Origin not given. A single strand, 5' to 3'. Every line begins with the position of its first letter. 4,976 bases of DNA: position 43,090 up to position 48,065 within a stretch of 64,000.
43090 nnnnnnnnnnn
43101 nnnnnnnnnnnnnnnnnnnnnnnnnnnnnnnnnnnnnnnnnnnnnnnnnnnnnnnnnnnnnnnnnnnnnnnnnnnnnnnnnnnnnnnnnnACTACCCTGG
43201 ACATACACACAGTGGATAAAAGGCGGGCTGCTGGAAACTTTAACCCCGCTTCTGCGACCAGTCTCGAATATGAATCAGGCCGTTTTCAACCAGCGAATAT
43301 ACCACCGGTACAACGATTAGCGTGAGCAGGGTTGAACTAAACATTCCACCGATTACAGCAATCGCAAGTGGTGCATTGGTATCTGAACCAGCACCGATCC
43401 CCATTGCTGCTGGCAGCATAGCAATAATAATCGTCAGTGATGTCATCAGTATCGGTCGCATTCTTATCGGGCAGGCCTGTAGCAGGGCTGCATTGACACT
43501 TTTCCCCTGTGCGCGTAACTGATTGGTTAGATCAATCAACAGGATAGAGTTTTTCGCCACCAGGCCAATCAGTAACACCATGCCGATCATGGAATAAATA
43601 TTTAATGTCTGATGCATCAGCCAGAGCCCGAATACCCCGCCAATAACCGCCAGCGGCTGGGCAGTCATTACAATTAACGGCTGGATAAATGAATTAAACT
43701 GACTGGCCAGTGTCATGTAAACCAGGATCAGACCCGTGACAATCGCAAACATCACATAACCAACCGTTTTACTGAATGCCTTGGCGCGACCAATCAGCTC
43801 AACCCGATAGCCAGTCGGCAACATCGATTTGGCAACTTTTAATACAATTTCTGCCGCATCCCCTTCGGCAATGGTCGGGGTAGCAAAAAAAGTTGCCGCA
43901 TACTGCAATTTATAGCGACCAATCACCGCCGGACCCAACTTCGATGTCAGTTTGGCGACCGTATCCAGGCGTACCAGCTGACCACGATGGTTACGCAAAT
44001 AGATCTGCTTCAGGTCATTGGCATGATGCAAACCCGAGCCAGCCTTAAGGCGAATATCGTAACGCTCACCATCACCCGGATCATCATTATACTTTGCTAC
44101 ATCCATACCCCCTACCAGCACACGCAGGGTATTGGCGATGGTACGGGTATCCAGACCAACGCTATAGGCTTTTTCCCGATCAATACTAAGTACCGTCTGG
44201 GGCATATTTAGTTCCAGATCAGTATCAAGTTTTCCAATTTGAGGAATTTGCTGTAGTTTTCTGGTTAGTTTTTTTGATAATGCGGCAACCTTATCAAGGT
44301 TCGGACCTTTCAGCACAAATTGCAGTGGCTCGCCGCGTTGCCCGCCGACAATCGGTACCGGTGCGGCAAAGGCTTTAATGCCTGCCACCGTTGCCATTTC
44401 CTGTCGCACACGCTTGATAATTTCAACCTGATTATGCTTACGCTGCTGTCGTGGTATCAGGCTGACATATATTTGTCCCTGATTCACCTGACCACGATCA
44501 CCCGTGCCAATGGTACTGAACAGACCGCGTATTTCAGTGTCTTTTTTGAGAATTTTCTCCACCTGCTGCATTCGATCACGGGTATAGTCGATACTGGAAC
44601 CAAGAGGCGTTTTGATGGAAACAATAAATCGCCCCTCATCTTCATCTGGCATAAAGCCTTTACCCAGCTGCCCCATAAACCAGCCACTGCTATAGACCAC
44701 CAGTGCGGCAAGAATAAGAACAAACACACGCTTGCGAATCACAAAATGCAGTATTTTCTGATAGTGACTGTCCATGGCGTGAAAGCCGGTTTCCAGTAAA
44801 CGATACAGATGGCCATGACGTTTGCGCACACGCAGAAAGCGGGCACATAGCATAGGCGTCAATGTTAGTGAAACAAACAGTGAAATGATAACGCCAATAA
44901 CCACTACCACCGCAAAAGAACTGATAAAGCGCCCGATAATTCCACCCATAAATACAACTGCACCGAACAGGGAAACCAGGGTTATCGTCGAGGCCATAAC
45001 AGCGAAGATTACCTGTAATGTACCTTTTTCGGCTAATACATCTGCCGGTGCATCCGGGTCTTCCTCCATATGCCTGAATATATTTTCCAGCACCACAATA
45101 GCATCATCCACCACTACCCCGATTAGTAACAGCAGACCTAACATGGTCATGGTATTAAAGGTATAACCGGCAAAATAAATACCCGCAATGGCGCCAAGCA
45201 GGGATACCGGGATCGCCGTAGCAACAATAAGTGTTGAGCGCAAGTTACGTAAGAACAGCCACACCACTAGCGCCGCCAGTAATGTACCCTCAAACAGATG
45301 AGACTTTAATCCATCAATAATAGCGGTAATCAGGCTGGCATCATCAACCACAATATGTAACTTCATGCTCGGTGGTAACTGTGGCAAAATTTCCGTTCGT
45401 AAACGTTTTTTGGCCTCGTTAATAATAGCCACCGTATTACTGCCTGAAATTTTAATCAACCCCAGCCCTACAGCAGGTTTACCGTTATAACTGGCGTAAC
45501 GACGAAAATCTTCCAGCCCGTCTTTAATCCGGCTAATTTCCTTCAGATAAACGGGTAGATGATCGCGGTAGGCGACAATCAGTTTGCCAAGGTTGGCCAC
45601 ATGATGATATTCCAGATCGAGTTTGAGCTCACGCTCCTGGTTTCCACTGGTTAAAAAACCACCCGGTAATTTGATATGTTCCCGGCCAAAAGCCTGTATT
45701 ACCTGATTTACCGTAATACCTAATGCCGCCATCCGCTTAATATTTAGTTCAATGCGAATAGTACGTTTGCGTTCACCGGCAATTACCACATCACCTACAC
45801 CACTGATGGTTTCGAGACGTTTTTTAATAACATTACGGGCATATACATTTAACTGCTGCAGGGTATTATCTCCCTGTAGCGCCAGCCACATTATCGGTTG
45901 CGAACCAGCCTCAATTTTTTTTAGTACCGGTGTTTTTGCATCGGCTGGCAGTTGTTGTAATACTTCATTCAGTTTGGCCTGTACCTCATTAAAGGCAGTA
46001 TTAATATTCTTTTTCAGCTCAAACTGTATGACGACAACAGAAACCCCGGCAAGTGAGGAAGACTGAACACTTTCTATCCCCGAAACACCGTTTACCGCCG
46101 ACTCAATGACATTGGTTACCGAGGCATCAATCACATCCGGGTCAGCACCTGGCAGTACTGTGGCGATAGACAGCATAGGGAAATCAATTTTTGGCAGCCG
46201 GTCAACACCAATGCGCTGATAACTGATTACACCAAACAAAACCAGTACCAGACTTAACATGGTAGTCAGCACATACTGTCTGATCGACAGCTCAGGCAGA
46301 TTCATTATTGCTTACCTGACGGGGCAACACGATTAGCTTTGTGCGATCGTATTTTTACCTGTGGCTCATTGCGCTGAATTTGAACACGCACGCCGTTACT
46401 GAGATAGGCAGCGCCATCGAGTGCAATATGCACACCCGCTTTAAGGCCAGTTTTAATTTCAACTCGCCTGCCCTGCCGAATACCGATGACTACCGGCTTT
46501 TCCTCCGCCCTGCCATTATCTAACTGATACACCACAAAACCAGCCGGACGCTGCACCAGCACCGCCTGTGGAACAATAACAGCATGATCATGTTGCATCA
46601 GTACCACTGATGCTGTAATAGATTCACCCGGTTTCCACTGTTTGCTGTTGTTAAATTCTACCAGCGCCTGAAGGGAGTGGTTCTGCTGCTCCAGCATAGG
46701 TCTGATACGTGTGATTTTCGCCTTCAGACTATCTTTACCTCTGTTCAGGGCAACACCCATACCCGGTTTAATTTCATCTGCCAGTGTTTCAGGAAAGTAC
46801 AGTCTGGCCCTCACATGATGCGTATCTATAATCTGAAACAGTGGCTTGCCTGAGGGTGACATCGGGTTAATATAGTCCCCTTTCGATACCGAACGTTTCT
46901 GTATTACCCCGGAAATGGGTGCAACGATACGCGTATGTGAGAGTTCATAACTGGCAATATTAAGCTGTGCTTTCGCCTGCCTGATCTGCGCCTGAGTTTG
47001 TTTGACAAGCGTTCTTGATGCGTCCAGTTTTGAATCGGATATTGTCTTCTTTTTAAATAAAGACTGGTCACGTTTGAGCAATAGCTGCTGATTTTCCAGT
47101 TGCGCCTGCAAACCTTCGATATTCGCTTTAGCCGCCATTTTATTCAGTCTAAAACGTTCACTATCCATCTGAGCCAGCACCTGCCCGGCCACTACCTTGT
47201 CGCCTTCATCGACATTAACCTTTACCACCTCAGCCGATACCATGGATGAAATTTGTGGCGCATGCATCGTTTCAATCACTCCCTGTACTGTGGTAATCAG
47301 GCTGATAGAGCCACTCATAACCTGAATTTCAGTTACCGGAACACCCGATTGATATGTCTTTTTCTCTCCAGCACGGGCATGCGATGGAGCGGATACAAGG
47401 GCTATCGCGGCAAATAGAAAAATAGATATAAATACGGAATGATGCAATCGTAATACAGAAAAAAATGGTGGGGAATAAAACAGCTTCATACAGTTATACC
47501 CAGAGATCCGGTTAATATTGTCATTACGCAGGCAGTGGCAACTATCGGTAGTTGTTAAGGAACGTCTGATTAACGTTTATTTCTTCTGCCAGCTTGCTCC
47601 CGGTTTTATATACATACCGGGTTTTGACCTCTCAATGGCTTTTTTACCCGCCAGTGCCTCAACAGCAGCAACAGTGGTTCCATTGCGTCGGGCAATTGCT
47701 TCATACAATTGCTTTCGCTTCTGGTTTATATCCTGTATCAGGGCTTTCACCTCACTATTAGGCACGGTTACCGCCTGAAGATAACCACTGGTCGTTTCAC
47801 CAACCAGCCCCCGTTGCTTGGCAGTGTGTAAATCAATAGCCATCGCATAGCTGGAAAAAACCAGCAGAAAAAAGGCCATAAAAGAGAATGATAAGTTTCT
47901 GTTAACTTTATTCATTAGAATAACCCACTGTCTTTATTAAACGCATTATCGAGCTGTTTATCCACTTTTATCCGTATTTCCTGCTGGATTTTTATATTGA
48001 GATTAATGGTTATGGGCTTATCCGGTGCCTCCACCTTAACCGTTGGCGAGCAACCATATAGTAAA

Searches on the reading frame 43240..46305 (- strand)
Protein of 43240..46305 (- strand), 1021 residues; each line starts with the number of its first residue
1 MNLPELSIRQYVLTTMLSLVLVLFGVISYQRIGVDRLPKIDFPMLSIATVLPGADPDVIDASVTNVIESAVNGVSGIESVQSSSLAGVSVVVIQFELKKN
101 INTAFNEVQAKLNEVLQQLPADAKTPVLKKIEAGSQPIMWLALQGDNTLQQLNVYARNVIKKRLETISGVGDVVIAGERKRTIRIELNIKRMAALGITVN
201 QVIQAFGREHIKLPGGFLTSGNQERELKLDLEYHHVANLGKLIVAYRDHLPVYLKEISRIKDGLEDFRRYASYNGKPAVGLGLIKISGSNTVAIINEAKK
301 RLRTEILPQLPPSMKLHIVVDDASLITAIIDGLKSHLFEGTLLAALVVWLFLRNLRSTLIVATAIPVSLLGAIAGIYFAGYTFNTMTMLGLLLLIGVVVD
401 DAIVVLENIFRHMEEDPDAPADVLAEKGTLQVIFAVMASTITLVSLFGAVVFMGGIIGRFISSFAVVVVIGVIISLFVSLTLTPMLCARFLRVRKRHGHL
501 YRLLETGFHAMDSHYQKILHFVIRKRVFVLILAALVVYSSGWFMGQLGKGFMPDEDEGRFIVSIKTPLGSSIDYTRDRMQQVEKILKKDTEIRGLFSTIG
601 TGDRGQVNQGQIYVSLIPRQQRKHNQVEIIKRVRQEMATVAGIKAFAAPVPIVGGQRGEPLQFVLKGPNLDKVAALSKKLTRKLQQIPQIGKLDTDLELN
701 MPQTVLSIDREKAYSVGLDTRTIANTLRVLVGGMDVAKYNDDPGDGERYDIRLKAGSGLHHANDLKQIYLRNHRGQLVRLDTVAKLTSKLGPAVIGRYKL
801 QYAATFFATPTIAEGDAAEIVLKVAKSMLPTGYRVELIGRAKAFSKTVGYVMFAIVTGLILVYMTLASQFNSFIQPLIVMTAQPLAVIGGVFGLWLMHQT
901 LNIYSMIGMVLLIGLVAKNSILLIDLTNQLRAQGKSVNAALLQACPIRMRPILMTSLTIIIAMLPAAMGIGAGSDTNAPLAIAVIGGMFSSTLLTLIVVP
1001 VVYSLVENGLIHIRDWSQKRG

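Call 16: search_protein_families(library=pfam, proteins=[window:43240-46305:-], max_evalue=0.001)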
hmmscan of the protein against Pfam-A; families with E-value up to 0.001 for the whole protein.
window:43240-46305:- (1021 aa): 2 families
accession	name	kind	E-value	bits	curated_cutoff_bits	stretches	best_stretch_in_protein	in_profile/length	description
PF00873.25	ACR_tran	-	8.2e-263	875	28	1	5-1006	3-1020/1021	AcrB/AcrD/AcrF family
PF02355.23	SecD_SecF_C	-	7.8e-07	29.1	20.5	1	345-483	45-183/189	Protein export membrane protein SecD/SecF, C-terminal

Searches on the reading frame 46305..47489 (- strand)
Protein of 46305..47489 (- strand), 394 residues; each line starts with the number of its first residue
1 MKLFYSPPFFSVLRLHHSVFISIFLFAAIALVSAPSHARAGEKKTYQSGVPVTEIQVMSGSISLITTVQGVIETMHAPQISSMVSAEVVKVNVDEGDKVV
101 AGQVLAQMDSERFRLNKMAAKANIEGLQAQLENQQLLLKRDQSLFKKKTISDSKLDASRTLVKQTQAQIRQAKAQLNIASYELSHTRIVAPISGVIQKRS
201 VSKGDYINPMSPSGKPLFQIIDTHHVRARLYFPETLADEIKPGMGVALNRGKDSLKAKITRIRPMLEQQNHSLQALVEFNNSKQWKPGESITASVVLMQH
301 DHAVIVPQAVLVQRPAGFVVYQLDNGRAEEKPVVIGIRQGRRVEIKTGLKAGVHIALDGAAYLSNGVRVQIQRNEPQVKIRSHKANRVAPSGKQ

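Call 16: search_protein_families(library=pfam, proteins=[window:46305-47489:-], max_evalue=0.001)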
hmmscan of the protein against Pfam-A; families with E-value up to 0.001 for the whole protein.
window:46305-47489:- (394 aa): 5 families
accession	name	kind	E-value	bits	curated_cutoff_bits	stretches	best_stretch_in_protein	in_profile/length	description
PF13437.12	HlyD_3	-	1.6e-16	61.4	22.2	1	188-288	2-106/106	HlyD family secretion protein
PF16576.10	HlyD_D23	-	5.1e-14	52.5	30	1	75-284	17-206/214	Barrel-sandwich domain of CusB or HlyD membrane-fusion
PF13533.13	Biotin_lipoyl_2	-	7.1e-07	29.3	29.8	1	79-109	2-32/32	Biotin-lipoyl like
PF00364.28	Biotin_lipoyl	-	1.7e-05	25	22.1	1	74-109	2-37/73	Biotin-requiring enzyme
PF12700.13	HlyD_2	-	0.00041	19.6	25.1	0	213-263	254-304/416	HlyD family secretion protein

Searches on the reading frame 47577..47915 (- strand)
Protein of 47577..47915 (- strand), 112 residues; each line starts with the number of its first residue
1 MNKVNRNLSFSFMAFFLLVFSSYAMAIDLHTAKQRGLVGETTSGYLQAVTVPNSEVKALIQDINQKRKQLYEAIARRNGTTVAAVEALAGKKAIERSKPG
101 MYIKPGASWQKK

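Call 16: search_protein_families(library=pfam, proteins=[window:47577-47915:-], max_evalue=0.001)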
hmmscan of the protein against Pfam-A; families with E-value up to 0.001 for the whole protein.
window:47577-47915:- (112 aa): 1 family
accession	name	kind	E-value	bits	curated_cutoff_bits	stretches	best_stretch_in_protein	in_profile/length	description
PF07027.17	DUF1318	-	4.8e-27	94.8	27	1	24-112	3-92/92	Protein of unknown function (DUF1318)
